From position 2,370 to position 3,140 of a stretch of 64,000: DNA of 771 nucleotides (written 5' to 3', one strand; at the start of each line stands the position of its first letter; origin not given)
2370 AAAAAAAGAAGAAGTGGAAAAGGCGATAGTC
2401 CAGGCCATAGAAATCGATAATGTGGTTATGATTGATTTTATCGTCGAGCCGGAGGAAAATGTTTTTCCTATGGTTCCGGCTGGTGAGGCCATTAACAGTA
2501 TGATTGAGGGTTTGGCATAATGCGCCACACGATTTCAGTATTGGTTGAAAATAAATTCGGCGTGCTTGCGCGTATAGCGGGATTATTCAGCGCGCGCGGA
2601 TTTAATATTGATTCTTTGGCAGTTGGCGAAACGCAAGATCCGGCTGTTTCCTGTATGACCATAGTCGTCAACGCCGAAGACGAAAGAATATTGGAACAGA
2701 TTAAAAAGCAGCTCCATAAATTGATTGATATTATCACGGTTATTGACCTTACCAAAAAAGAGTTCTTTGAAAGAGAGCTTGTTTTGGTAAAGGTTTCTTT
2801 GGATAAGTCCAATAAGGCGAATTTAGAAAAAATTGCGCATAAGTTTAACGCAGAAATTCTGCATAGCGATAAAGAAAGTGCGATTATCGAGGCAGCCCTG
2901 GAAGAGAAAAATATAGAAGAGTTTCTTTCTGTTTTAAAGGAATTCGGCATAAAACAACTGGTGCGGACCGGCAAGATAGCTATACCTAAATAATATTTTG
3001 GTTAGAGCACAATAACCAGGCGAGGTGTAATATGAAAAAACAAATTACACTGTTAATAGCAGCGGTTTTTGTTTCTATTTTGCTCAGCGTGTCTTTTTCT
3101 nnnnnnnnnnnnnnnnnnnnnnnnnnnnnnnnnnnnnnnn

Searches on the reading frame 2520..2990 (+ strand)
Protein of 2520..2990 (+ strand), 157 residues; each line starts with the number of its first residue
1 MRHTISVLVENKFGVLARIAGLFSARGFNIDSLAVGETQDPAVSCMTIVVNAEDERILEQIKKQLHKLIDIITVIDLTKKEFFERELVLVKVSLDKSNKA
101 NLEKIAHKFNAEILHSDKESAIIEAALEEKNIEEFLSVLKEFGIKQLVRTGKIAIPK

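Call 55: find_homologous_proteins(query=window:2520-2990:+, max_evalue=1e-30)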
Query window:2520-2990:+ (157 aa): 7748 proteins with E <= 1e-30 among 8000 candidates; the best 120 are listed.
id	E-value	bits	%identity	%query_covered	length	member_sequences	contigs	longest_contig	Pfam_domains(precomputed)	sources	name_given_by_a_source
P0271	3.3e-90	317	100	100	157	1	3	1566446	PF10369.16,PF22629.3,PF13710.13,PF01842.32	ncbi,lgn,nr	ncbi:MAG: acetolactate synthase small subunit [Candidatus Omnitrophica bacterium]|nr:acetolactate sy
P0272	1.2e-77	276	86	100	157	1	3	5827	PF10369.16,PF22629.3,PF13291.13,PF13710.13,PF01842.32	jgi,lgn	-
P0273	1.2e-74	267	83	100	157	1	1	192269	PF10369.16,PF22629.3,PF13291.13,PF13710.13,PF01842.32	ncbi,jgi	jgi:acetolactate synthase-1/3 small subunit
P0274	1.2e-74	267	82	100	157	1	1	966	PF10369.16,PF22629.3,PF13291.13,PF13710.13,PF01842.32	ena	-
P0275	5.3e-74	265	81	100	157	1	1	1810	PF10369.16,PF22629.3,PF13291.13,PF13710.13,PF01842.32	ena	-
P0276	6.9e-74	264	83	100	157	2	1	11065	PF10369.16,PF22629.3,PF13291.13,PF13710.13,PF01842.32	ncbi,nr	ncbi:MAG: acetolactate synthase small subunit [Candidatus Omnitrophica bacterium]|nr:acetolactate sy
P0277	2.6e-73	262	81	100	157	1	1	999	PF10369.16,PF22629.3,PF13291.13,PF13710.13,PF01842.32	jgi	-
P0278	3.5e-73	262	80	100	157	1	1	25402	PF10369.16,PF22629.3,PF13291.13,PF13710.13,PF01842.32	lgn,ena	-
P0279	3.9e-73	262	80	100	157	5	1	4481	PF10369.16,PF22629.3,PF13291.13,PF13710.13,PF01842.32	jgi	-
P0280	1.5e-72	260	82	100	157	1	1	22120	PF10369.16,PF22629.3,PF13291.13,PF13710.13,PF01842.32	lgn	-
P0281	2.7e-72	259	81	100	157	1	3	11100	PF10369.16,PF22629.3,PF13291.13,PF13710.13,PF01842.32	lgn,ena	-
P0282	6.1e-72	258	80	100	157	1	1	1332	PF10369.16,PF22629.3,PF13291.13,PF13710.13,PF01842.32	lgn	-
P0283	1.4e-71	257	81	100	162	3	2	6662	PF10369.16,PF22629.3,PF13291.13,PF13710.13,PF01842.32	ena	-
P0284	8.3e-71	254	76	100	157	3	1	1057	PF10369.16,PF22629.3,PF13291.13,PF13710.13,PF01842.32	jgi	-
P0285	1.5e-69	250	78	100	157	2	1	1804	PF10369.16,PF22629.3,PF13291.13,PF13710.13,PF01842.32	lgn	-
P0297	4.1e-65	236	76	100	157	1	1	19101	PF10369.16,PF22629.3,PF13291.13,PF13710.13,PF01842.32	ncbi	ncbi:MAG: acetolactate synthase small subunit [Candidatus Omnitrophota bacterium]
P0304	5.9e-63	229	69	100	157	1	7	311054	PF10369.16,PF22629.3,PF13291.13,PF13710.13,PF01842.32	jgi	-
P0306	1.6e-61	224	74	100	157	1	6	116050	PF10369.16,PF22629.3,PF13291.13,PF13710.13,PF01842.32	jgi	-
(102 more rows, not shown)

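Call 56: find_encoding_contigs(protein=P0273, flank=3500, max_places=1)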
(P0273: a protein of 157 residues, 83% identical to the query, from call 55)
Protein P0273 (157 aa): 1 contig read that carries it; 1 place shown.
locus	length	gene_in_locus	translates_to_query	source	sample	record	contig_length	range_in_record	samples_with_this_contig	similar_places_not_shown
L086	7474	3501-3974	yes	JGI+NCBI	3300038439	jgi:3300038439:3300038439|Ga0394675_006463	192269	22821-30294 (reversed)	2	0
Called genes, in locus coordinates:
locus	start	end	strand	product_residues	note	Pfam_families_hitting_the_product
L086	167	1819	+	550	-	PF00920:ILVD_EDD_N, PF24877:ILV_EDD_C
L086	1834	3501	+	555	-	PF02776:TPP_enzyme_N, PF00205:TPP_enzyme_M, PF02775:TPP_enzyme_C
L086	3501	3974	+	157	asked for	PF01842:ACT, PF13291:ACT_4 (faint), PF22629:ACT_AHAS_ss, PF13710:ACT_5, PF10369:ALS_ss_C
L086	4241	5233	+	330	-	PF00670:AdoHcyase_NAD (weak), PF07991:KARI_N, PF01450:KARI_C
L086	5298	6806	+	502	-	PF00682:HMGL-like, PF22617:HCS_D2, PF08502:LeuA_dimer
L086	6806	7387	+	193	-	-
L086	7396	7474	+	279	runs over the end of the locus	PF08501:Shikimate_dh_N, PF00899:ThiF (weak), PF18317:SDH_C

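Call 57: find_encoding_contigs(protein=P0280, flank=3500, max_places=1)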
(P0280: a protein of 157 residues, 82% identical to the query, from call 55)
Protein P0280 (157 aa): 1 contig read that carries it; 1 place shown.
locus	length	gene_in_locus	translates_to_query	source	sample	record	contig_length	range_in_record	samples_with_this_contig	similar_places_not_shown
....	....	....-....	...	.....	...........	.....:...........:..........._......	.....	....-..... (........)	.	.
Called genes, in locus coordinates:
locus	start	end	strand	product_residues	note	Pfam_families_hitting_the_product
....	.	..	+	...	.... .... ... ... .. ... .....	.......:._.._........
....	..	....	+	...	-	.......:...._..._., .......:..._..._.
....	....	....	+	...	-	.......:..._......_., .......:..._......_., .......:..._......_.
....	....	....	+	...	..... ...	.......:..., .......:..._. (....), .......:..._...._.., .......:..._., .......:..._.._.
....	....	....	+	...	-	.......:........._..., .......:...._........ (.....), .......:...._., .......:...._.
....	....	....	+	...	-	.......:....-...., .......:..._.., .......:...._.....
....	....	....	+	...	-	-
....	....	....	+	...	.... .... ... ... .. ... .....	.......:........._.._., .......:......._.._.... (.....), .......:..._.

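Call 58: find_encoding_contigs(protein=P0297, flank=3500, max_places=1)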
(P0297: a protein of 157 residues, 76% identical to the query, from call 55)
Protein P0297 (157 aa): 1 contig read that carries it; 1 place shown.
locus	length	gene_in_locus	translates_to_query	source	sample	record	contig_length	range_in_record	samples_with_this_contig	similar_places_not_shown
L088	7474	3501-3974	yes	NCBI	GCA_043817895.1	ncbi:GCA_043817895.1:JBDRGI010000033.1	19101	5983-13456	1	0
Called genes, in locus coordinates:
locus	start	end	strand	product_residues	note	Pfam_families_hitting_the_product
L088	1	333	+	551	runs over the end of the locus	PF00920:ILVD_EDD_N, PF24877:ILV_EDD_C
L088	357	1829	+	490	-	PF13598:DUF4139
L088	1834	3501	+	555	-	PF02776:TPP_enzyme_N, PF00205:TPP_enzyme_M, PF02775:TPP_enzyme_C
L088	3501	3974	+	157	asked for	PF01842:ACT, PF13291:ACT_4 (weak), PF22629:ACT_AHAS_ss, PF13710:ACT_5, PF10369:ALS_ss_C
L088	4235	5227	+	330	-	PF00670:AdoHcyase_NAD (weak), PF07991:KARI_N, PF01450:KARI_C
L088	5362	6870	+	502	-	PF00682:HMGL-like, PF22617:HCS_D2, PF08502:LeuA_dimer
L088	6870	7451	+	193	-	-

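Call 60: find_encoding_contigs(protein=P0276, flank=3500, max_places=1)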
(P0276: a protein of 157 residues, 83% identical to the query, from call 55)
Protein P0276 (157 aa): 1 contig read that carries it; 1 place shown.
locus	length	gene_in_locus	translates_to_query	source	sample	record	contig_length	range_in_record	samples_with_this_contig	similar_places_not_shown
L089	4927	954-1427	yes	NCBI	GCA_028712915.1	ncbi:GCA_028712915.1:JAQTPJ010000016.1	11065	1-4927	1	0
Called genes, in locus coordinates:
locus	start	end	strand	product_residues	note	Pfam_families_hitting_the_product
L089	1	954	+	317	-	PF00205:TPP_enzyme_M, PF02775:TPP_enzyme_C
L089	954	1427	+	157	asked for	PF01842:ACT, PF13291:ACT_4 (weak), PF22629:ACT_AHAS_ss, PF13710:ACT_5, PF10369:ALS_ss_C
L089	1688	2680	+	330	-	PF00670:AdoHcyase_NAD (weak), PF07991:KARI_N, PF01450:KARI_C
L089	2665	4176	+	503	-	PF00682:HMGL-like, PF22617:HCS_D2, PF08502:LeuA_dimer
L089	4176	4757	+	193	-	-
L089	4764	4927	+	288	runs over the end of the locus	PF08501:Shikimate_dh_N, PF03435:Sacchrp_dh_NADP (faint), PF18317:SDH_C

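Call 61: find_encoding_contigs(protein=P0278, flank=3500, max_places=1)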
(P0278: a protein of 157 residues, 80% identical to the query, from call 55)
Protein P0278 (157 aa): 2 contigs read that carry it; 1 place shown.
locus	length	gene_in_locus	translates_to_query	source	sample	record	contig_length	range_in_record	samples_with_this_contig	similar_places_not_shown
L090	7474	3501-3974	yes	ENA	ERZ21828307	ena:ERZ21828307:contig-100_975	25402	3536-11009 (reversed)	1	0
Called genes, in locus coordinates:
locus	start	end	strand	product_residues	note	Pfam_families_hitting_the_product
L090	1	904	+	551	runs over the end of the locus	PF00920:ILVD_EDD_N, PF24877:ILV_EDD_C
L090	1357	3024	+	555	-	PF02776:TPP_enzyme_N, PF00205:TPP_enzyme_M, PF02775:TPP_enzyme_C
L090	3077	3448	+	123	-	PF05635:23S_rRNA_IVP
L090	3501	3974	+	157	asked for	PF01842:ACT, PF13291:ACT_4 (weak), PF22629:ACT_AHAS_ss, PF13710:ACT_5, PF10369:ALS_ss_C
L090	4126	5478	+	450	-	PF13884:Peptidase_S74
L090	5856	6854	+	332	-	PF00670:AdoHcyase_NAD (weak), PF07991:KARI_N, PF01450:KARI_C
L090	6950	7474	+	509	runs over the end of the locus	PF00682:HMGL-like, PF22617:HCS_D2, PF08502:LeuA_dimer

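Call 62: find_encoding_contigs(protein=P0306, flank=3500, max_places=1)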
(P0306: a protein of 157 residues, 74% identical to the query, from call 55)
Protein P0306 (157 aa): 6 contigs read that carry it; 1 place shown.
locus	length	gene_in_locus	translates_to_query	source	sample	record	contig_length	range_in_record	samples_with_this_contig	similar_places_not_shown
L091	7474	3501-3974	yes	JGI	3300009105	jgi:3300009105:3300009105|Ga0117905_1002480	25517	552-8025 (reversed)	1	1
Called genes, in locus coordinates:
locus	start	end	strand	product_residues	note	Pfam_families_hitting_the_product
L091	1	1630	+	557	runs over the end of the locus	PF00920:ILVD_EDD_N, PF24877:ILV_EDD_C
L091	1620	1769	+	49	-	-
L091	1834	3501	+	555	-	PF02776:TPP_enzyme_N, PF00205:TPP_enzyme_M, PF02775:TPP_enzyme_C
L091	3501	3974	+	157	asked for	PF01842:ACT, PF13291:ACT_4 (weak), PF22629:ACT_AHAS_ss, PF13710:ACT_5, PF10369:ALS_ss_C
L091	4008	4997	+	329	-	PF00670:AdoHcyase_NAD (weak), PF03807:F420_oxidored (faint), PF07991:KARI_N, PF01450:KARI_C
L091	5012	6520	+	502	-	PF00682:HMGL-like, PF22617:HCS_D2, PF08502:LeuA_dimer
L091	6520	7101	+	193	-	-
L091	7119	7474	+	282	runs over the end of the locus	PF08501:Shikimate_dh_N, PF01488:Shikimate_DH (faint), PF18317:SDH_C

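Call 63: find_encoding_contigs(protein=P0304, flank=3500, max_places=1)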
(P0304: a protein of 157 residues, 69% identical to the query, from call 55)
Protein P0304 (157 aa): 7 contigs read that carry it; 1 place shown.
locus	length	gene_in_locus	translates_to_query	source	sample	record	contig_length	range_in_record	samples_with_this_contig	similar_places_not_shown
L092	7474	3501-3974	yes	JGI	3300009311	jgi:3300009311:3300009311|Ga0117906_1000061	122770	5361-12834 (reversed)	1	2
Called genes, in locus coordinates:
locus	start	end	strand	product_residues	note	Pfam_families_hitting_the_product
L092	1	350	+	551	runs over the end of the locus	PF00920:ILVD_EDD_N, PF24877:ILV_EDD_C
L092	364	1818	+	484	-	PF13598:DUF4139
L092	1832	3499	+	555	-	PF02776:TPP_enzyme_N, PF00205:TPP_enzyme_M, PF02775:TPP_enzyme_C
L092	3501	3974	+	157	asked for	PF01842:ACT, PF13291:ACT_4 (weak), PF22629:ACT_AHAS_ss, PF13710:ACT_5, PF10369:ALS_ss_C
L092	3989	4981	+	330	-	PF00670:AdoHcyase_NAD (weak), PF07991:KARI_N, PF01450:KARI_C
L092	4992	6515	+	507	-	PF00682:HMGL-like, PF22617:HCS_D2, PF08502:LeuA_dimer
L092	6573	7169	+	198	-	-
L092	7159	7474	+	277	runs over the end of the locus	PF08501:Shikimate_dh_N, PF18317:SDH_C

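Call 69: search_protein_families(library=phrogs, proteins=[L090:4126-5475:+], max_evalue=0.01)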
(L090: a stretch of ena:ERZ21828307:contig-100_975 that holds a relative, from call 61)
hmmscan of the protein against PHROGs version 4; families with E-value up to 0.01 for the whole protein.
L090:4126-5475:+ (450 aa): 39 families (the best 25 are shown)
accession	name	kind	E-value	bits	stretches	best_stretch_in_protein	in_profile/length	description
phrog_8215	-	tail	1.1e-28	101.1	1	283-410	869-993/1000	baseplate wedge initiator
phrog_5668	-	tail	2.5e-28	99.4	1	270-415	1413-1560/1567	tail fiber protein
phrog_1980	-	tail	3.8e-20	73.6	1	212-427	267-444/449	tail fiber protein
phrog_11011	-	tail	9.2e-20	71.1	1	287-413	1151-1277/1291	long tail fiber protein distal subunit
phrog_14572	-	tail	3.9e-18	66.7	1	310-438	358-481/484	tail fiber protein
phrog_18186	-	tail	1.3e-17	64.7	1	310-413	480-574/582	baseplate wedge subunit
phrog_1699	-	tail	1.8e-17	64.2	1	315-408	892-986/1000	long tail fiber protein distal subunit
phrog_5481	-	tail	1.3e-16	61.3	1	266-440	857-1033/1043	tail fiber protein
phrog_19966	-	tail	3e-13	50.2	1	316-408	632-719/724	long tail fiber protein distal subunit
phrog_25788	-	tail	3.4e-13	50.1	1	304-404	500-594/603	tail fiber protein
phrog_9942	-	tail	1.7e-12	47.2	1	269-415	885-1043/1178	tail fiber protein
phrog_7841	-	unknown function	2e-12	47.8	1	313-411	390-486/489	-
phrog_33119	-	tail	2.2e-12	47.4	1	310-410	541-631/643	long tail fiber protein distal subunit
phrog_25848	-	tail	2.2e-12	47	1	304-419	492-597/598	tail fiber protein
phrog_21722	-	tail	8.9e-12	45.3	1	303-411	466-566/576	long tail fiber protein distal subunit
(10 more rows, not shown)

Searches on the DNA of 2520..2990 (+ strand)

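Call 76: search_rna_families(sources=[L086, L088, L089], threshold=evalue, max_evalue=1)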
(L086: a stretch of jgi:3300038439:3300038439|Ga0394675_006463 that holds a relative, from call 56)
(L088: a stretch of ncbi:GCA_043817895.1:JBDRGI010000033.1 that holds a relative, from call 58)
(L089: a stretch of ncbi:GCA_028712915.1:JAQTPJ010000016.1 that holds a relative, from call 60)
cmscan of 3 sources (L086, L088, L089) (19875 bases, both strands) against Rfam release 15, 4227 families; matches with E-value up to 1: 0.
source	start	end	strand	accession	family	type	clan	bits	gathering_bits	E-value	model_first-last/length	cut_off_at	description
